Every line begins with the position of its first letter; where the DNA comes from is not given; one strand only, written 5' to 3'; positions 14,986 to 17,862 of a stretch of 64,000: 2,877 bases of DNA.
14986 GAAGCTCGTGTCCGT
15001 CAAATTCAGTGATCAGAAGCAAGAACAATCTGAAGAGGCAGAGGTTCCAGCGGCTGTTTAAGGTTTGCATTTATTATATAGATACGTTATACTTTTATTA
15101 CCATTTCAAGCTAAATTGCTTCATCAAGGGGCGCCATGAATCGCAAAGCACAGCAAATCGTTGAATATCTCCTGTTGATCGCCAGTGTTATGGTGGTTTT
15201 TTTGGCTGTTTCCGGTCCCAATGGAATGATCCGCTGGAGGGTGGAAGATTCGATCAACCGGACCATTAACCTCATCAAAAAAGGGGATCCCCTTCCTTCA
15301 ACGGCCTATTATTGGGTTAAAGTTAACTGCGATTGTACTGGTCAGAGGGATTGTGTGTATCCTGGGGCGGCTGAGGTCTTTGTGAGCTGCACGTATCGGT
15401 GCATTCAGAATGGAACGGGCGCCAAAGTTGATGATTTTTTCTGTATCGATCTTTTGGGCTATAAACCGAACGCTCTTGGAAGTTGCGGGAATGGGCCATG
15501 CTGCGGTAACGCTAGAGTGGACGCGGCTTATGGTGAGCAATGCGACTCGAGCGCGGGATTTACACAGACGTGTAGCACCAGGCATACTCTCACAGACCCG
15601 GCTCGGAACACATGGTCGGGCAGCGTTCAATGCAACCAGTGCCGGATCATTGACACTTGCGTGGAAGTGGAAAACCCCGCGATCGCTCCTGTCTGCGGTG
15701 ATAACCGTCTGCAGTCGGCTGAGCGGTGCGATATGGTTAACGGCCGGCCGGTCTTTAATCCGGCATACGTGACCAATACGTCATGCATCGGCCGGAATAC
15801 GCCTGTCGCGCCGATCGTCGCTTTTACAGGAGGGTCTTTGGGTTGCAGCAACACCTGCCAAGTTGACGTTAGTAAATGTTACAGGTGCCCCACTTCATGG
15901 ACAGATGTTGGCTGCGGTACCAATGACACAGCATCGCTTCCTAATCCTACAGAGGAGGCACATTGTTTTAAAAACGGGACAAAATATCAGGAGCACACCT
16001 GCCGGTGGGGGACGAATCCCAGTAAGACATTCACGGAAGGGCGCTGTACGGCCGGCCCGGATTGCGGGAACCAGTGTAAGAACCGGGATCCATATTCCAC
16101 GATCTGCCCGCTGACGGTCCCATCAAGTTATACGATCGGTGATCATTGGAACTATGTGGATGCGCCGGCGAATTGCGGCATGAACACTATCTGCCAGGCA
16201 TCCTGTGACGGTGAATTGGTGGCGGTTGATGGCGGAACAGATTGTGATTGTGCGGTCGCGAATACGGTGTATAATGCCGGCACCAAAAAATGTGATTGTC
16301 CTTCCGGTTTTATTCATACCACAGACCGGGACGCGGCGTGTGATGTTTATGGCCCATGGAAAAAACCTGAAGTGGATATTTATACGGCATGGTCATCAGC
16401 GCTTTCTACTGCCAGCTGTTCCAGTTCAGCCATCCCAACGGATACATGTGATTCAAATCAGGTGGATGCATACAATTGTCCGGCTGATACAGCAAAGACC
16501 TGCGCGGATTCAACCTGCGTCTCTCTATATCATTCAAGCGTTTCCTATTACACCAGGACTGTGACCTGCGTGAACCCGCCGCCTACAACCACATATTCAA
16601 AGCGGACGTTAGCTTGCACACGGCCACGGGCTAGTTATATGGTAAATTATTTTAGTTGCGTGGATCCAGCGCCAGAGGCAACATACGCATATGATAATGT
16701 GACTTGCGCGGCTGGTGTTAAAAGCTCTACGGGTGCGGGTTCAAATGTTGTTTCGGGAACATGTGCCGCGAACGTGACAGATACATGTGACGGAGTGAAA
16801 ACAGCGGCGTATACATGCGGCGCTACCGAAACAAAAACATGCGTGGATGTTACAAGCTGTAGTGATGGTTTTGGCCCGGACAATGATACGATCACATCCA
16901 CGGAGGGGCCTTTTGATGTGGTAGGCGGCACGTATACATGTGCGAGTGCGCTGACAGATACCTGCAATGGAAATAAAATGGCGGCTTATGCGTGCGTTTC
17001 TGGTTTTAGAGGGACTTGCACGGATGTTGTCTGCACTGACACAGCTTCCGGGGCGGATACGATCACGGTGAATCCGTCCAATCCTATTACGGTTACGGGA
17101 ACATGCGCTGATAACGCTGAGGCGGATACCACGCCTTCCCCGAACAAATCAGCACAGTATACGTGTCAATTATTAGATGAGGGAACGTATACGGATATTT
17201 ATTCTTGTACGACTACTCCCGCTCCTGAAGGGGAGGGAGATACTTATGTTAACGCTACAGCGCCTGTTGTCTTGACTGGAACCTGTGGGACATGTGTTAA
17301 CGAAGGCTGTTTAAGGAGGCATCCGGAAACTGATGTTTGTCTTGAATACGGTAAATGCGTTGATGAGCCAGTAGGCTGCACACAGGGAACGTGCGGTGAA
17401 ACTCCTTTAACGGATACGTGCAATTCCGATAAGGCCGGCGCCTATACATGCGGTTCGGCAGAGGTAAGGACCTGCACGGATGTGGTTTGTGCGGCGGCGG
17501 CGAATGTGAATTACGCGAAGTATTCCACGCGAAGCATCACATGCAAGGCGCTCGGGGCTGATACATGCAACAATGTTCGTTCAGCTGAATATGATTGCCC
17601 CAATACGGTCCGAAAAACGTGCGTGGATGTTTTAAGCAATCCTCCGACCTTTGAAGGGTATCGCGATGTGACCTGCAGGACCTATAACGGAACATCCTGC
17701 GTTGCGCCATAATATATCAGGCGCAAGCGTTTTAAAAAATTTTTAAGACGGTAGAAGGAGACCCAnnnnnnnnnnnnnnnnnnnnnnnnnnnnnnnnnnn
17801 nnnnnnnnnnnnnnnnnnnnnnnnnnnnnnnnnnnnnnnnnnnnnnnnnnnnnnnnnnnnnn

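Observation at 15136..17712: Giant Cys/Thr-rich repeat protein with a non-canonical Flp/Tad-pilin-like N-terminus, directly upstream of the HxS peptide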

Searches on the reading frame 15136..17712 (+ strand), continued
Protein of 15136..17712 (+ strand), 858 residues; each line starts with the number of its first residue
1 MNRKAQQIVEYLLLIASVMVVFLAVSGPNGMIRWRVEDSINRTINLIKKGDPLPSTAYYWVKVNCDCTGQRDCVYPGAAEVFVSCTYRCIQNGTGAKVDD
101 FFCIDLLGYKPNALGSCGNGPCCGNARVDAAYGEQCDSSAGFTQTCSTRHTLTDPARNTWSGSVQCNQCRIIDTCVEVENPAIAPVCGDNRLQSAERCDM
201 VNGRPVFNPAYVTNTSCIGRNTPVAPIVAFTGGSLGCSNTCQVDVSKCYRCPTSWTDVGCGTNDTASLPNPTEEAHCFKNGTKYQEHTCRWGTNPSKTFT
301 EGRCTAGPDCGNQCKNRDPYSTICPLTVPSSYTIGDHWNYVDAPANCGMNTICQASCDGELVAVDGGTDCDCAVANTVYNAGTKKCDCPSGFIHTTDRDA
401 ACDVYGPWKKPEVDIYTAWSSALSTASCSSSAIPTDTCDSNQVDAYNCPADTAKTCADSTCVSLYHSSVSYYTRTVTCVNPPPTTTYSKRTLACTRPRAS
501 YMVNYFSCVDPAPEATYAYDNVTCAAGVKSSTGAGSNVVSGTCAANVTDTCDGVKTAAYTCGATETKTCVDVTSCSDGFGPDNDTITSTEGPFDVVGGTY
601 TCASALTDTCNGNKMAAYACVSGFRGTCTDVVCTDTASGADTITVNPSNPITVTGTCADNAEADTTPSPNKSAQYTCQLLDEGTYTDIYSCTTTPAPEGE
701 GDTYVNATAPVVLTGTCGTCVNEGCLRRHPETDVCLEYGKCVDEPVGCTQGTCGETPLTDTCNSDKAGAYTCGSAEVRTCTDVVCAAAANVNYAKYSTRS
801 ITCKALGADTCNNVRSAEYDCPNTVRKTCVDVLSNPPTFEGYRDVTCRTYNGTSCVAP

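Call 94: find_encoding_contigs(protein=P0006, flank=10000, max_places=4)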
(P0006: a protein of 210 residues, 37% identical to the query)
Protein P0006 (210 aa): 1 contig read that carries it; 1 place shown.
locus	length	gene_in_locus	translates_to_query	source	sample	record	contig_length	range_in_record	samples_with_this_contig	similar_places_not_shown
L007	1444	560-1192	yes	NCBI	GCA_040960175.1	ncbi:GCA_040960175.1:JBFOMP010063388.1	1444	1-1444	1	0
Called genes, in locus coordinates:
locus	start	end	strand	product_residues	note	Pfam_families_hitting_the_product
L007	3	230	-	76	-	?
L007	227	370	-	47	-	-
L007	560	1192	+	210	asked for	-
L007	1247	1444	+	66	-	?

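Call 95: list_cluster_members(proteins=[P0001, P0002, P0007, P0005, P0008, window:15136-17709:+])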
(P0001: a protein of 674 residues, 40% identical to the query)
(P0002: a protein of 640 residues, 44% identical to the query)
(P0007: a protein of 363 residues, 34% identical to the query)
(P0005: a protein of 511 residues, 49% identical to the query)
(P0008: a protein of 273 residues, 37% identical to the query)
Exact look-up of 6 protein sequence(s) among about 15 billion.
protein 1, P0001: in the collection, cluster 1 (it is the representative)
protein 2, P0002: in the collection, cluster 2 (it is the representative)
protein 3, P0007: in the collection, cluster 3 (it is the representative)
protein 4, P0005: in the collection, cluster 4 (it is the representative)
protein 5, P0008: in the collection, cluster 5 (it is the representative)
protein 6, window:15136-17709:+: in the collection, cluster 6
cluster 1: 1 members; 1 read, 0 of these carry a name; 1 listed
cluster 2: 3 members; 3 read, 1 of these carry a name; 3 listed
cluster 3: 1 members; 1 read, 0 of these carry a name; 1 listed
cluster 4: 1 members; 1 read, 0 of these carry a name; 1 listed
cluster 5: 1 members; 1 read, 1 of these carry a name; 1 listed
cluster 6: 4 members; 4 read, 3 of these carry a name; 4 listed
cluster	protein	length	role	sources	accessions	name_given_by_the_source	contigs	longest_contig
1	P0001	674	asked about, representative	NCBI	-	-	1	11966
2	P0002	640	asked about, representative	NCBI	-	-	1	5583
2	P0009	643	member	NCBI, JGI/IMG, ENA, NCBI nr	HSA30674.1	MAG TPA: hypothetical protein P5160_02625 [Candidatus Omnitrophota bacterium] | hypothetical protein [Candidatus Omnitrophota bacterium]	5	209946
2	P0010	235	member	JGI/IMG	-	-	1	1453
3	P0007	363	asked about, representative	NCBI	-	-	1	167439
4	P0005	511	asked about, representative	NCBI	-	-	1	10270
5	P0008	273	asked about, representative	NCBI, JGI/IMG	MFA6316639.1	MAG: hypothetical protein WC943_04415 [Elusimicrobiota bacterium] | hypothetical protein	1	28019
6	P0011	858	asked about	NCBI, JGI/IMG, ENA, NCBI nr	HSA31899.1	MAG TPA: hypothetical protein P5160_08925 [Candidatus Omnitrophota bacterium] | hypothetical protein [Candidatus Omnitrophota bacterium]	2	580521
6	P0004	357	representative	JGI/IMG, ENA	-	-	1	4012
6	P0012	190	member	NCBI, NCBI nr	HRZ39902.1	MAG TPA: hypothetical protein P5246_02730, partial [Candidatus Omnitrophota bacterium] | hypothetical protein [Candidatus Omnitrophota bacterium]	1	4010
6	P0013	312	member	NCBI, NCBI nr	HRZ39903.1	MAG TPA: hypothetical protein P5246_02735 [Candidatus Omnitrophota bacterium] | hypothetical protein [Candidatus Omnitrophota bacterium]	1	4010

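Call 97: find_encoding_contigs(protein=P0009, flank=10000, max_places=4)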
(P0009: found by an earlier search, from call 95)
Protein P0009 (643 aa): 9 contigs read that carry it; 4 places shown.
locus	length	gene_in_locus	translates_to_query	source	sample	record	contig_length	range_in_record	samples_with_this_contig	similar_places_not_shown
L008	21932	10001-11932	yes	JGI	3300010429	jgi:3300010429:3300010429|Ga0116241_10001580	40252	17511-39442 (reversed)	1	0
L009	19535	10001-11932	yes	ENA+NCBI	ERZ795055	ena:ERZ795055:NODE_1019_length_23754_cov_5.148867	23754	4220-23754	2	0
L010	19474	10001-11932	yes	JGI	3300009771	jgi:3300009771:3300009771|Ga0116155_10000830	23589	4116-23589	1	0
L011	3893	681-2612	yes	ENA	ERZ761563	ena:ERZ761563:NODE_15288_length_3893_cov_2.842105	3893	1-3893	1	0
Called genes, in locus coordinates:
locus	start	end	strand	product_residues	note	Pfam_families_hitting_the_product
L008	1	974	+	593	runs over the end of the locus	?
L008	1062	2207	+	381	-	PF00226:DnaJ, PF01556:DnaJ_C, PF00684:DnaJ_CXXCXGXG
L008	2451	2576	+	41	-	-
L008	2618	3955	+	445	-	PF06245:DUF1015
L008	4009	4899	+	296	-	PF17848:Zn_ribbon_ACC, PF01039:Carboxyl_trans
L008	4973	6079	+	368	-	PF00005:ABC_tran, PF02463:SMC_N (faint), PF17912:OB_MalK (weak)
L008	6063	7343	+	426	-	PF28274:INA17_C (weak), PF01590:GAF, PF13185:GAF_2, PF00990:GGDEF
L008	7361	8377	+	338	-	PF00990:GGDEF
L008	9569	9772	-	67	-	-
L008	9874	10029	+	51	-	-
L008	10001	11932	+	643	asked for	-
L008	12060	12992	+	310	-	PF00480:ROK, PF01869:BcrAD_BadFG (weak)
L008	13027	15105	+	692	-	PF03968:LptD_N, PF04453:LptD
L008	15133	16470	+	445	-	PF02558:ApbA (weak), PF03446:NAD_binding_2 (faint), PF03721:UDPG_MGDP_dh_N, PF03807:F420_oxidored (faint), PF00984:UDPG_MGDP_dh, PF03720:UDPG_MGDP_dh_C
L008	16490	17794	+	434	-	PF03721:UDPG_MGDP_dh_N, PF02737:3HCDH_N (faint), PF03446:NAD_binding_2, PF00984:UDPG_MGDP_dh, PF03720:UDPG_MGDP_dh_C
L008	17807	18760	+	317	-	PF01073:3Beta_HSD (weak), PF01370:Epimerase, PF07993:NAD_binding_4 (faint), PF16363:GDP_Man_Dehyd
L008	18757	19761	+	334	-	PF00676:E1_dh, PF13292:DXP_synthase_N (weak)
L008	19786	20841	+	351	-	PF02779:Transket_pyr, PF02780:Transketolase_C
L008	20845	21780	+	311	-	PF01370:Epimerase, PF16363:GDP_Man_Dehyd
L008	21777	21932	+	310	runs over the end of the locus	PF01073:3Beta_HSD, PF01370:Epimerase, PF04321:RmlD_sub_bind, PF05368:NmrA, PF13460:NAD_binding_10 (weak), PF16363:GDP_Man_Dehyd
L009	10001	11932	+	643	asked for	-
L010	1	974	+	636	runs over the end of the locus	PF00012:HSP70, PF06723:MreB_Mbl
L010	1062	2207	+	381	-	PF00226:DnaJ, PF01556:DnaJ_C, PF00684:DnaJ_CXXCXGXG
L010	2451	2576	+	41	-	-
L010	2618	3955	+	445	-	PF06245:DUF1015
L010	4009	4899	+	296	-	PF17848:Zn_ribbon_ACC, PF01039:Carboxyl_trans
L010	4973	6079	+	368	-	PF00005:ABC_tran, PF02463:SMC_N (faint), PF17912:OB_MalK (weak)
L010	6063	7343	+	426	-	PF28274:INA17_C (weak), PF01590:GAF, PF13185:GAF_2, PF00990:GGDEF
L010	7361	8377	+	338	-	PF00990:GGDEF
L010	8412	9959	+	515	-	-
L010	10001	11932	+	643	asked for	-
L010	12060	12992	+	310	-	PF00480:ROK, PF01869:BcrAD_BadFG (weak)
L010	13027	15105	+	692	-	PF03968:LptD_N, PF04453:LptD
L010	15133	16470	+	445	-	PF02558:ApbA (weak), PF03446:NAD_binding_2 (faint), PF03721:UDPG_MGDP_dh_N, PF03807:F420_oxidored (faint), PF00984:UDPG_MGDP_dh, PF03720:UDPG_MGDP_dh_C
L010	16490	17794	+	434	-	PF03721:UDPG_MGDP_dh_N, PF02737:3HCDH_N (faint), PF03446:NAD_binding_2, PF00984:UDPG_MGDP_dh, PF03720:UDPG_MGDP_dh_C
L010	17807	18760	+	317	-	PF01073:3Beta_HSD (weak), PF01370:Epimerase, PF07993:NAD_binding_4 (faint), PF16363:GDP_Man_Dehyd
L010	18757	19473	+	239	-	?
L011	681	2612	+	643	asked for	-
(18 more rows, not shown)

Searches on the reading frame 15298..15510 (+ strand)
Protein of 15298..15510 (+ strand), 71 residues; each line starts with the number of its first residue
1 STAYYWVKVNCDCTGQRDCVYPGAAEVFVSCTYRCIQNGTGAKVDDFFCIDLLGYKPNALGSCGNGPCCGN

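Call 68: search_solved_structures(query=A8, max_evalue=10, show_alignments=4)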
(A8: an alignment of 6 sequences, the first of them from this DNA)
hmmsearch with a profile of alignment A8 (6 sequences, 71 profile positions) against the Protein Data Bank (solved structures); distinct sequences matched with E-value up to 10: 1.
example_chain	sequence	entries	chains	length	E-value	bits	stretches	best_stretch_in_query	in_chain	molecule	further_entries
9c2d_S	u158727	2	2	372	0.00041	24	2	2-37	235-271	Tail protein | Putative tail protein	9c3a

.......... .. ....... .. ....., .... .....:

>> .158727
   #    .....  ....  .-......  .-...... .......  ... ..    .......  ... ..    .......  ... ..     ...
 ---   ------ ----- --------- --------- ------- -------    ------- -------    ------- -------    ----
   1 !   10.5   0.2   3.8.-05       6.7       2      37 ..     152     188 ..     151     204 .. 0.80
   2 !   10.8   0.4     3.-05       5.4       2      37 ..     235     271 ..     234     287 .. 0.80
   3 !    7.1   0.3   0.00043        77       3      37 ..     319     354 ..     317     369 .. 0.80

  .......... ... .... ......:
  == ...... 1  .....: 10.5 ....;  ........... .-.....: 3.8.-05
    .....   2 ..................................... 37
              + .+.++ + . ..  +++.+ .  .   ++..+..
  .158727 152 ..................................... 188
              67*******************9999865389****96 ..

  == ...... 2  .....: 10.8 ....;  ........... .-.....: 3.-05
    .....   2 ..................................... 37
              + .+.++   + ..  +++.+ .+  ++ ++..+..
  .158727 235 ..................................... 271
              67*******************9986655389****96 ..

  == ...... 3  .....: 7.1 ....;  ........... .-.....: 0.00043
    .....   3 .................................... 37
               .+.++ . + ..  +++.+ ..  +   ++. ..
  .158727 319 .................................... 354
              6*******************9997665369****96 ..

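Call 75: search_protein_families(library=pfam, proteins=[window:15298-15510:+], max_evalue=10)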
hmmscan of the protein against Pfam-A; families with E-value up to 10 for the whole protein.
seq(71 aa): 1 family
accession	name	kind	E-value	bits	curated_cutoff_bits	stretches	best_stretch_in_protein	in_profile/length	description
PF08984.16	DUF1858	-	0.15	12.6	32.2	1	21-40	14-33/59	Domain of unknown function (DUF1858)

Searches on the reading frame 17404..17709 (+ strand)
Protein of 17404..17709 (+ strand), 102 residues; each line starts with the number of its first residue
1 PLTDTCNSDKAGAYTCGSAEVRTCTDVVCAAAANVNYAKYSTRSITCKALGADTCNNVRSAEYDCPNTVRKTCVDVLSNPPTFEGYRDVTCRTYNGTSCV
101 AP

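Call 61: find_homologous_proteins(query=A6, max_evalue=0.01)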
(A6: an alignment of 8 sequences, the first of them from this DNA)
Query A6 (8 sequences): 329 candidates shared short words with the query, none scored E <= 0.01.

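Call 86: search_solved_structures(query=A6, max_evalue=10, show_alignments=3)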
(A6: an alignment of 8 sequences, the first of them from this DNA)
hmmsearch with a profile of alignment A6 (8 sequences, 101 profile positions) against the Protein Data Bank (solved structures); distinct sequences matched with E-value up to 10: 0.
